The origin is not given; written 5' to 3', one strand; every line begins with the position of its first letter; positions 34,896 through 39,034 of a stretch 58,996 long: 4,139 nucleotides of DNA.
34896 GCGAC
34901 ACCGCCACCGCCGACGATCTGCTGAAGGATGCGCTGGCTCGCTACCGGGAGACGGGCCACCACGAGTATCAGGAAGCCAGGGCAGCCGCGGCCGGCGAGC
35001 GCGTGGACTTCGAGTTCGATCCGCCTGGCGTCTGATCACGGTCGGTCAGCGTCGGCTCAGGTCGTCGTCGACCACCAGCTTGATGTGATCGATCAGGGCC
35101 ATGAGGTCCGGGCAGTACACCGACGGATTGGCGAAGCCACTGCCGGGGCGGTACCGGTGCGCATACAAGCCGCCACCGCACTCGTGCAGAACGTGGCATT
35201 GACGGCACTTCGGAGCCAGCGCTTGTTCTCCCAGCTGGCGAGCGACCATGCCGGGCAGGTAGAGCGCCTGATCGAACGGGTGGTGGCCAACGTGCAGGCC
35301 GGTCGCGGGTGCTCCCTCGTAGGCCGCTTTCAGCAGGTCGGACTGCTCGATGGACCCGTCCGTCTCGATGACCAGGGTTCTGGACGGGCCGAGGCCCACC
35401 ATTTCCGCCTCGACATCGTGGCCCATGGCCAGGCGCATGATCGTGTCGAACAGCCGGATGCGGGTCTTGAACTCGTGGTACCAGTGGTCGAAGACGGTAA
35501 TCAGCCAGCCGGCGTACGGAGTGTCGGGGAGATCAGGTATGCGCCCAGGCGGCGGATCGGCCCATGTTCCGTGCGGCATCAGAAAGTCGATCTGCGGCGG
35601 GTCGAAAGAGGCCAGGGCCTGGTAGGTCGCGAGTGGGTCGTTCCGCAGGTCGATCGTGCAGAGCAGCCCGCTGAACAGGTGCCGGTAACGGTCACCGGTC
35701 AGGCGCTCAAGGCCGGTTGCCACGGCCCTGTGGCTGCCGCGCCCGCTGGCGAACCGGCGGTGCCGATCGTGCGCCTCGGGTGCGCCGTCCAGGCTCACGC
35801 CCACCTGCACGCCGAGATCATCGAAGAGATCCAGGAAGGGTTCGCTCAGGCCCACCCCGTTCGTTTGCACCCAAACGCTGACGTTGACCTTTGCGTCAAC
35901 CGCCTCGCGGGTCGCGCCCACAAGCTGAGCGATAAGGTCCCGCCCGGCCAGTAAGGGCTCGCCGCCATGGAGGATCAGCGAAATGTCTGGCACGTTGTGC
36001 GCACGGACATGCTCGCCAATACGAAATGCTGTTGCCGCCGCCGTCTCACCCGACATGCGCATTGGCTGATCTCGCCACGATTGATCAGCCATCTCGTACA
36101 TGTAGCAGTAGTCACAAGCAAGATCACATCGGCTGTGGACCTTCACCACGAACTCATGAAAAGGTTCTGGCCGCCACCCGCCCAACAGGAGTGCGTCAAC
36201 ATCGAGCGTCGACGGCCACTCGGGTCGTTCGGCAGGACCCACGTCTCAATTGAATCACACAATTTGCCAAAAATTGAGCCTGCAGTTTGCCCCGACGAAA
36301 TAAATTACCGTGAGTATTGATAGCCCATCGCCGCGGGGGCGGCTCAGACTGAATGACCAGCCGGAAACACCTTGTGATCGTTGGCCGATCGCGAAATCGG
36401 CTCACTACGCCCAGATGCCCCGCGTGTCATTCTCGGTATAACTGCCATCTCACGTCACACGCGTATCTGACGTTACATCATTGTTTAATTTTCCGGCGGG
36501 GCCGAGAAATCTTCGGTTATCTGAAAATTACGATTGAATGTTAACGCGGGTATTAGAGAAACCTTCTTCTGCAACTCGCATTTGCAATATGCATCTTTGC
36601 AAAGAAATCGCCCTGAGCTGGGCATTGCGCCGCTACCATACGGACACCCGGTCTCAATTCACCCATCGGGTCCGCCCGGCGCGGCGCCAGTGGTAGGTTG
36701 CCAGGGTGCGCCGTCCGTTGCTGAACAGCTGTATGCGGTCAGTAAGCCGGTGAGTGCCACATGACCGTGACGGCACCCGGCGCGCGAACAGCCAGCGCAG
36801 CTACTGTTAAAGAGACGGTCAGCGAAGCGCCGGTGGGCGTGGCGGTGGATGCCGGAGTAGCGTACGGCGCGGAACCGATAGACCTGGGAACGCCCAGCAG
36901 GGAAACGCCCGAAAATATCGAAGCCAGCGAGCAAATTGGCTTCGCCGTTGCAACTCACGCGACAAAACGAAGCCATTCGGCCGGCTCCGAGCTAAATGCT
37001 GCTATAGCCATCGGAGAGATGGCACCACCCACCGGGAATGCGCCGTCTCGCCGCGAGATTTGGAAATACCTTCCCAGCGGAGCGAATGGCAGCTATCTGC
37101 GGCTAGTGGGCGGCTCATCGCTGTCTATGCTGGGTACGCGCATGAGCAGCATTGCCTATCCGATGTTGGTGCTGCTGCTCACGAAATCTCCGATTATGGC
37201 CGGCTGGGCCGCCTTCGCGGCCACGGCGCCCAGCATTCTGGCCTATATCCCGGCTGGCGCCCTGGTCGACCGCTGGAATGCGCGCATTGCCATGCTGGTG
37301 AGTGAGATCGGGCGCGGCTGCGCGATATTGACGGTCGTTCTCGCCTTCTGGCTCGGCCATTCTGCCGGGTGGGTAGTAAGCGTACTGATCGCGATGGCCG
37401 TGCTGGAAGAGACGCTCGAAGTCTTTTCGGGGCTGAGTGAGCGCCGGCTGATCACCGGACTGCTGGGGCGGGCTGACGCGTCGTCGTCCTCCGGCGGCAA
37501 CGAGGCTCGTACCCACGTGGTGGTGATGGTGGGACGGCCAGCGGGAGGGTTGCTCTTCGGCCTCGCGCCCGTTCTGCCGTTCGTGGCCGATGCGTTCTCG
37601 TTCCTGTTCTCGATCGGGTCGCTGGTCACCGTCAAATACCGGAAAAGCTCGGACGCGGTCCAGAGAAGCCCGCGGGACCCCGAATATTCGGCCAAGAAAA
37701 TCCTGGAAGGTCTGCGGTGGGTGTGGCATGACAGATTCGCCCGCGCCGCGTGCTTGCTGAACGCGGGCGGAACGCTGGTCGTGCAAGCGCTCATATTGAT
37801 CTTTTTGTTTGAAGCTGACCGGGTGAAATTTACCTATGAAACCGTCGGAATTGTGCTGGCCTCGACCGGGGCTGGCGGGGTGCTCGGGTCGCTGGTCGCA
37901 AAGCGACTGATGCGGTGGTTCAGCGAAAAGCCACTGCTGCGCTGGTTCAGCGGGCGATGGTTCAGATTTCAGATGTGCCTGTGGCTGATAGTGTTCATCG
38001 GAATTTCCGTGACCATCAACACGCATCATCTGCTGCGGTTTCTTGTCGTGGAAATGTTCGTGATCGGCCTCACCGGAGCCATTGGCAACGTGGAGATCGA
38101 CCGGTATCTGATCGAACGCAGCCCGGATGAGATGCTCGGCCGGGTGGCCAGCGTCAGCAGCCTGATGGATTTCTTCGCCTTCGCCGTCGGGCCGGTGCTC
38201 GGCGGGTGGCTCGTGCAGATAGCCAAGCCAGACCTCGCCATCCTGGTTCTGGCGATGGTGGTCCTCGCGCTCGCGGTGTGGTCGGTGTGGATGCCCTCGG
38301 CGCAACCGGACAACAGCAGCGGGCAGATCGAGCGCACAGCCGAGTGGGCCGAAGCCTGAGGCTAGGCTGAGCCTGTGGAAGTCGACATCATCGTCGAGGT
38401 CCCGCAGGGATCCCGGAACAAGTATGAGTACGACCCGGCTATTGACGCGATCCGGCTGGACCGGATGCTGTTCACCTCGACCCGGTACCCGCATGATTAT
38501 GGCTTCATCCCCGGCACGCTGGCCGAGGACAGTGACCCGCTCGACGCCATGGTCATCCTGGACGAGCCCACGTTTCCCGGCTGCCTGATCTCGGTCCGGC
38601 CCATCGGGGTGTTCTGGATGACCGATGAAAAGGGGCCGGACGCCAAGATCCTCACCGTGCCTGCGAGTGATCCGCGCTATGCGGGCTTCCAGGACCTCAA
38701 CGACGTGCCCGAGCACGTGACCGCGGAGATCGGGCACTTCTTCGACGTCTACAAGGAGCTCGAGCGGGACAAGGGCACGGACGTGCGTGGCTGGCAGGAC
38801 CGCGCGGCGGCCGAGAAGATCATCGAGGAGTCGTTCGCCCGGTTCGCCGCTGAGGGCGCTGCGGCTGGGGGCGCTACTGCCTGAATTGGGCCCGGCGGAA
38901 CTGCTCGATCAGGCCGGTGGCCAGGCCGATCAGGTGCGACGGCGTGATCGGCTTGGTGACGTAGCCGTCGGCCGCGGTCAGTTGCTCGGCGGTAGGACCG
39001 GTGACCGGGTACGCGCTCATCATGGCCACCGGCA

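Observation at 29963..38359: Accessory insert encoding an FxSxx-COOH radical-SAM peptide system wired to two effector-less STAND NTPases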

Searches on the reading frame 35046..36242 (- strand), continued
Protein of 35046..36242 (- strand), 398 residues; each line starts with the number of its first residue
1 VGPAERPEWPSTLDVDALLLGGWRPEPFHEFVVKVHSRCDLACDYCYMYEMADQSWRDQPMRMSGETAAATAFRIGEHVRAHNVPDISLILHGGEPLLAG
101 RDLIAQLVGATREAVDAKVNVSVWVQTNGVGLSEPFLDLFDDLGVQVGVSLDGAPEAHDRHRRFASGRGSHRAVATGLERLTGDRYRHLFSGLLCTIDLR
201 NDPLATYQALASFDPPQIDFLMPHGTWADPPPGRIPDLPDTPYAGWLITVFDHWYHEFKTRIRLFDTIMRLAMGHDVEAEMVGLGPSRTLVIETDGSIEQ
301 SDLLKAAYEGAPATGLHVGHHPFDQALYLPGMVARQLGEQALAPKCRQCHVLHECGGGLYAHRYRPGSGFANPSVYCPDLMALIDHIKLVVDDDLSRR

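Call 41: get_annotated_region(hit=H3, flank=10000)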
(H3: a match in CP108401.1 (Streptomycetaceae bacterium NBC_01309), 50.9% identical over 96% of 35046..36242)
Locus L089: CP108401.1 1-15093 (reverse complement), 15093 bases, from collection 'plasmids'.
description: Streptomycetaceae bacterium NBC_01309 plasmid unnamed1, complete sequence
organism: Streptomycetaceae bacterium NBC_01309 (NCBI taxid 3115366)
taxonomy: Bacteria; Actinomycetota; Actinomycetes; Kitasatosporales; Streptomycetaceae; ; Streptomycetaceae bacterium NBC 01309
host: -; source: -; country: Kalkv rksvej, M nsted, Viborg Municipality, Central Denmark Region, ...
typing (MOB-suite, as given by PLSDB): non-mobilizable
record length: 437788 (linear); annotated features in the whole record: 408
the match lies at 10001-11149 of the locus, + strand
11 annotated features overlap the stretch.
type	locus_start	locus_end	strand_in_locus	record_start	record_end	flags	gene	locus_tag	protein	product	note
CDS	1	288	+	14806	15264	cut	-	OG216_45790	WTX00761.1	SRPBCC family protein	-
CDS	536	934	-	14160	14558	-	-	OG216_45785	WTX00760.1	hypothetical protein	-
CDS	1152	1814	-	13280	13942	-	def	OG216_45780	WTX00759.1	peptide deformylase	-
CDS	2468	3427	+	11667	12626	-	-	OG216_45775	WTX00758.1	hypothetical protein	-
CDS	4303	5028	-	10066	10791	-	-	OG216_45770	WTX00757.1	sigma-70 family RNA polymerase sigma factor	-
CDS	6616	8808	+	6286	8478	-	-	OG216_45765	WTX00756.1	tachylectin-related carbohydrate-binding protein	-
CDS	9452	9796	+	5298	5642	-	-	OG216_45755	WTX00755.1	hypothetical protein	-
CDS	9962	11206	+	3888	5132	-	-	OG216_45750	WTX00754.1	FxsB family radical SAM/SPASM domain protein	-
CDS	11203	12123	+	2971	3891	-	-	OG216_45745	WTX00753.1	AAC(3) family N-acetyltransferase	-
CDS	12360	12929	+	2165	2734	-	-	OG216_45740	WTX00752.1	histidinol dehydrogenase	-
CDS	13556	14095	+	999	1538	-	-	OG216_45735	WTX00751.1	dihydrofolate reductase family protein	-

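Call 42: get_annotated_region(hit=H1, flank=10000)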
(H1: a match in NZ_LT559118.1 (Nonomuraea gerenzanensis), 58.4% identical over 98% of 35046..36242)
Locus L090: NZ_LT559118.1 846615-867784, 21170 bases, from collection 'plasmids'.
description: Nonomuraea gerenzanensis isolate nono1 plasmid I, complete sequence
organism: Nonomuraea gerenzanensis (NCBI taxid 93944)
taxonomy: Bacteria; Actinomycetota; Actinomycetes; Streptosporangiales; Streptosporangiaceae; Nonomuraea; Nonomuraea gerenzanensis
host: -; source: -; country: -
typing (MOB-suite, as given by PLSDB): non-mobilizable
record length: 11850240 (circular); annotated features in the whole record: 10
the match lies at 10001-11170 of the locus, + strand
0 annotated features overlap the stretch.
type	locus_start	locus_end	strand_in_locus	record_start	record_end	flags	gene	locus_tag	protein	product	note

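Call 52: search_protein_families(library=padloc, proteins=[window:35046-36242:-, L046:15595-16476:+, L046:16473-18464:+], max_evalue=0.001)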
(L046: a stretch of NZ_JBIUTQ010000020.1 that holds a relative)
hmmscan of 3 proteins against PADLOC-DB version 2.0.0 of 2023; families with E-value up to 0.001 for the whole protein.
window:35046-36242:- (398 aa): 2 families
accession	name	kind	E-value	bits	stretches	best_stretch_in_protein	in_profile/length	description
PDLC02903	pVip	-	3.5e-10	37.8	1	35-160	6-109/257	Viperins not associated with kinases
PDLC02904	pVip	-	5.1e-05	20.9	1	35-160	9-116/262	Viperins associated with kinases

L046:15595-16476:+ (293 aa): 5 families
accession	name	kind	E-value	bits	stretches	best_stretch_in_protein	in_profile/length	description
PDLC00407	ThsA1|ThsA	-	7.5e-18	62.4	1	8-239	12-221/478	STALD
PDLC00409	ThsA1|ThsA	-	5.9e-15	53.3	1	14-231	19-215/242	STALD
PDLC04967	PDC-S25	-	9.5e-13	46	1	70-236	113-262/528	-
PDLC03856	LmuA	-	2e-10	38.4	1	56-220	71-212/433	-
PDLC04968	PDC-S25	-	2.8e-09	34.5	1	154-221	179-237/517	-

L046:16473-18464:+ (663 aa): 0 families

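Call 77: get_annotated_region(hit=H2, flank=12000)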
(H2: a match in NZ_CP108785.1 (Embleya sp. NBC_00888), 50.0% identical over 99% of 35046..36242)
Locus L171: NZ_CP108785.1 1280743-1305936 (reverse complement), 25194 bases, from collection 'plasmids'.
description: Embleya sp. NBC_00888 plasmid unnamed1, complete sequence
organism: Embleya sp. NBC_00888 (NCBI taxid 2975960)
taxonomy: Bacteria; Actinomycetota; Actinomycetes; Kitasatosporales; Streptomycetaceae; Embleya; Embleya sp. NBC 00888
host: -; source: -; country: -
typing (MOB-suite, as given by PLSDB): mobilizable; relaxase MOBP
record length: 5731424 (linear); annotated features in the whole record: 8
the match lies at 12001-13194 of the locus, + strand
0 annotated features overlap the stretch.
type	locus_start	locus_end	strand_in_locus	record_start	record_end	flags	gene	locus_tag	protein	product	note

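Call 79: search_protein_families(library=ncbifam, proteins=[L058:15885-16562:+, L058:16587-17846:+, L058:17477-18862:+, L058:18882-21098:-, L059:15846-16352:-, L059:18101-19597:+, L059:19570-20772:-, L049:11203-12042:+, L049:13300-14586:+, L049:13162-14082:-], max_evalue=0.00001)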
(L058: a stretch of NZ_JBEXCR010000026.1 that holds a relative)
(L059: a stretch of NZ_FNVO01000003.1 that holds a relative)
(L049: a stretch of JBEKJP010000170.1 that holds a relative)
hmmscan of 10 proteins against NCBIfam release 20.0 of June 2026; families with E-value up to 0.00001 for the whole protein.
L058:15885-16562:+ (225 aa): 0 families

L058:16587-17846:+ (419 aa): 0 families

L058:17477-18862:+ (461 aa): 0 families

L058:18882-21098:- (738 aa): 28 families (the best 25 are shown)
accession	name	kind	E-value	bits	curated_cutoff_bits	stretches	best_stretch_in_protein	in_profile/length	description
TIGR02696.1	pppGpp_PNP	exception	0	1287.3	1106.75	1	1-673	43-720/720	guanosine pentaphosphate synthetase I/polyribonucleotide nucleotidyltransferase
NF008805.1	PRK11824.1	equivalog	9.3e-281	933.1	471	1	1-674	34-681/683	polyribonucleotide nucleotidyltransferase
TIGR03591.1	polynuc_phos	equivalog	1.1e-252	840.4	525.05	1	1-672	30-685/689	polyribonucleotide nucleotidyltransferase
TIGR02065.1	ECX1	equivalog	4.9e-30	104.6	318.7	1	288-520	3-226/230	exosome complex exonuclease Rrp41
NF005208.0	PRK06676.1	equivalog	8e-17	61.3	368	1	601-688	278-362/391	30S ribosomal protein S1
NF000907.0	PRK00087.1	equivalog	3.8e-15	55.1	624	1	601-687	563-648/671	bifunctional 4-hydroxy-3-methylbut-2-enyl diphosphate reductase/30S ribosomal protein S1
NF006363.0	PRK08582.1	equivalog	2.8e-13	50.2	171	1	600-692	4-92/140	S1 domain-containing RNA-binding protein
NF010379.0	PRK13806.1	equivalog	6.1e-13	48.2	648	1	602-667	293-355/491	30S ribosomal protein S1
NF003181.1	PRK04163.1-1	equivalog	4.7e-12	45.6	200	1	536-594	144-202/221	exosome complex RNA-binding protein Rrp4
NF040579.1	S1_dom_CvfD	subfamily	1.1e-11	45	117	1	600-680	2-79/113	CvfD/Ygs/GSP13 family RNA-binding post-transcriptional regulator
NF004952.0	PRK06299.1-2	equivalog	1.1e-10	40.4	524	1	600-669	302-369/580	30S ribosomal protein S1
NF005973.0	PRK08059.1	equivalog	2.3e-10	40.7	148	1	600-685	6-87/123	S1 domain-containing post-transcriptional regulator GSP13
NF005573.0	PRK07252.1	equivalog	3.9e-10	39.7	183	1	601-680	3-78/120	S1 RNA-binding domain-containing protein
NF004473.0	PRK05807.1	equivalog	5.4e-10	39.8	178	1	601-683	5-82/136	S1 domain-containing RNA-binding protein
NF004953.0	PRK06299.1-3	equivalog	6.4e-09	34.6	720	1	600-671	297-366/580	30S ribosomal protein S1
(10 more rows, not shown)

L059:15846-16352:- (168 aa): 0 families

L059:18101-19597:+ (498 aa): 0 families

L059:19570-20772:- (400 aa): 0 families

L049:11203-12042:+ (279 aa): 0 families

L049:13300-14586:+ (428 aa): 0 families

L049:13162-14082:- (306 aa): 3 families
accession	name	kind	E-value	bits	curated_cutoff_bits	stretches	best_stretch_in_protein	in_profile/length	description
TIGR03434.1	ADOP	subfamily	2e-15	56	622.3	1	15-194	580-757/803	ADOP family duplicated permease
TIGR02212.1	lolCE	equivalog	3.6e-13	49.2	362.45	1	26-204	180-355/411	lipoprotein-releasing ABC transporter permease subunit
NF008076.0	PRK10814.1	exception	5e-07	29.1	473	1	80-202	232-351/399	lipoprotein-releasing ABC transporter permease subunit LolC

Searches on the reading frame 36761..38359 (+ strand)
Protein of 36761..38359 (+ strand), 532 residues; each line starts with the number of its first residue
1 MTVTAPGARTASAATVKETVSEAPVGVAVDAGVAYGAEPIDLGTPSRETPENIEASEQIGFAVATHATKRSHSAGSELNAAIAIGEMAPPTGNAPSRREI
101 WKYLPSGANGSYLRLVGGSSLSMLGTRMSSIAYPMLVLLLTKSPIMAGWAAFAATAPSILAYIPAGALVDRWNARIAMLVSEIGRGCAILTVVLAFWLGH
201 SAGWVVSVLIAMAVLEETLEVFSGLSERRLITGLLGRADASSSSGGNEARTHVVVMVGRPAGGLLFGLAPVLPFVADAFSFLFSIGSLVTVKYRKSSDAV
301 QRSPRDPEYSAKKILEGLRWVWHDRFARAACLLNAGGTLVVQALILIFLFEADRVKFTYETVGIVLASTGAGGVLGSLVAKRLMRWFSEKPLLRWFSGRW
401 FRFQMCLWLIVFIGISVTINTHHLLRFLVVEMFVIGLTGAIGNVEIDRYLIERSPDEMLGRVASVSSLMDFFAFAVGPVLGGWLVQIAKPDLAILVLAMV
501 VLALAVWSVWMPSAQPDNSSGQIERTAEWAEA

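Call 8: search_protein_families(library=ncbifam, proteins=[window:36761-38359:+], max_evalue=0.01)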
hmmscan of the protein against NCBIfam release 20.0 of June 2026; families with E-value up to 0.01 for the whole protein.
window:36761-38359:+ (532 aa): 9 families
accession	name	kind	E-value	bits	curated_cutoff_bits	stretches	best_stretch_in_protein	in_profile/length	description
TIGR00900.1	2A0121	subfamily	4.6e-32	111.8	319.6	1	112-486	1-361/364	H+ Antiporter protein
NF052575.1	MFS_efflux_Tap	equivalog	3.4e-14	52.7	625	1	122-513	16-396/401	multidrug efflux MFS transporter Tap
NF007792.0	PRK10489.1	equivalog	3.5e-10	39.4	324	1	121-506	28-393/419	enterobactin transporter EntS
NF012178.0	tet_MFS_V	exception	6.8e-09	35.3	640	1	112-510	10-396/409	tetracycline efflux MFS transporter Tet(V)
NF006386.0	PRK08633.1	equivalog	9.2e-07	26.9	1221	1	151-510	53-408/1147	acyl-[ACP]--phospholipid O-acyltransferase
TIGR00880.1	2_A_01_02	superfamily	2.7e-05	24.3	131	1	405-511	31-138/141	multidrug resistance protein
TIGR00710.1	efflux_Bcr_CflA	subfamily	0.00039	20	200.9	1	409-517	77-187/385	Bcr/CflA family efflux MFS transporter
NF000051.1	macrolide_MefB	exception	0.0053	15.7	800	0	117-272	16-169/409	macrolide efflux MFS transporter Mef(B)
NF000246.1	macrolide_MefC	exception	0.0072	15.4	870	0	112-379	10-273/407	macrolide efflux MFS transporter Mef(C)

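Call 9: search_protein_families(library=pfam, proteins=[window:36761-38359:+], max_evalue=0.01)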
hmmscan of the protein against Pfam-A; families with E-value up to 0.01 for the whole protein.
window:36761-38359:+ (532 aa): 3 families
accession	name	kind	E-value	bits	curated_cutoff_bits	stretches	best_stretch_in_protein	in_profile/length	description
PF07690.21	MFS_1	-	2.9e-24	86.1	33.4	2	117-413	3-291/347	Major Facilitator Superfamily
PF05977.19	MFS_3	-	2.1e-10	40.1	27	1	119-394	19-288/524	Transmembrane secretion effector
PF03092.22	BT1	-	4.5e-05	22.8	22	1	141-395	120-290/432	BT1 family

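Call 52: search_protein_families(library=padloc, proteins=[window:36761-38359:+], max_evalue=0.001)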
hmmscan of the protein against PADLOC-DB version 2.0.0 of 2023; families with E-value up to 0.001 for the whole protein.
window:36761-38359:+ (532 aa): 0 families

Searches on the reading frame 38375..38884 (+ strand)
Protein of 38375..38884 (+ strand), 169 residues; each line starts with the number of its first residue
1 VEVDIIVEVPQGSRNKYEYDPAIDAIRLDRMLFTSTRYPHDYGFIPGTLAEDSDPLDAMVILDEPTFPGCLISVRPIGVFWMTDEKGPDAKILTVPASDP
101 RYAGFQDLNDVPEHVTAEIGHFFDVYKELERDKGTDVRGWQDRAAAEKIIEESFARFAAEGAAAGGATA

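Call 14: search_protein_families(library=pfam, proteins=[window:38375-38884:+], max_evalue=0.001)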
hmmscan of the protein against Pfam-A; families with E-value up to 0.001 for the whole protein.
window:38375-38884:+ (169 aa): 1 family
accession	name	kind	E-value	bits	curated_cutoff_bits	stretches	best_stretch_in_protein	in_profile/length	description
PF00719.24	Pyrophosphatase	-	2.1e-58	196.9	23.5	1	6-157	2-152/153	Inorganic pyrophosphatase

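Call 56: find_related_loci(query=window:38375-38884:+, collection=metagenome_contigs, flank=10000)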
Query window:38375-38884:+ (169 aa) in metagenome_contigs; peptide patterns used: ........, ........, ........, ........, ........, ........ (x = any residue, [..] = any of these).
600 stretches matched a pattern (row limit reached: there are more); 454 encode a relative of the query (tblastn E <= 1e-3); the best 80 are kept; 80 distinct loci.
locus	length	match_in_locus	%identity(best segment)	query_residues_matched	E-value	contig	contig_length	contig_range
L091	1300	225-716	95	1-164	4e-112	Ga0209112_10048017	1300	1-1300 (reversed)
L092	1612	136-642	90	1-169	1e-108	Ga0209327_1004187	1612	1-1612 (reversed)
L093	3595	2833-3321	93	1-163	2e-102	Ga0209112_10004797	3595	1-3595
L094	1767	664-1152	87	1-163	1e-99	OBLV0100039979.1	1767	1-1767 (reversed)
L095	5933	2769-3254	88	1-162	6e-94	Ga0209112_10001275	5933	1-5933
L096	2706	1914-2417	83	1-168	2e-94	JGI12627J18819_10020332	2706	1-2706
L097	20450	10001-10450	89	5-154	2e-90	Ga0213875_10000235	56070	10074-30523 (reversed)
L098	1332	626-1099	79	1-158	9e-90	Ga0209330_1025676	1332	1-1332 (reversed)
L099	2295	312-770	80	2-154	1e-84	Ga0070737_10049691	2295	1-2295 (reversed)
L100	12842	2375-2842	78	1-156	4e-82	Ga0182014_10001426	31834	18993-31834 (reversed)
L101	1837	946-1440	75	1-165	2e-84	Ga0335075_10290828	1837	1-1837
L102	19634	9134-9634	72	1-167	5e-81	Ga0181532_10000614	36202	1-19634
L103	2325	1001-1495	70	1-165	2e-79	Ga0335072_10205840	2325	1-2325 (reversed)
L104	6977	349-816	79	1-156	3e-77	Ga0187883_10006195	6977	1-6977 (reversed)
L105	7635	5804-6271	79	1-156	3e-77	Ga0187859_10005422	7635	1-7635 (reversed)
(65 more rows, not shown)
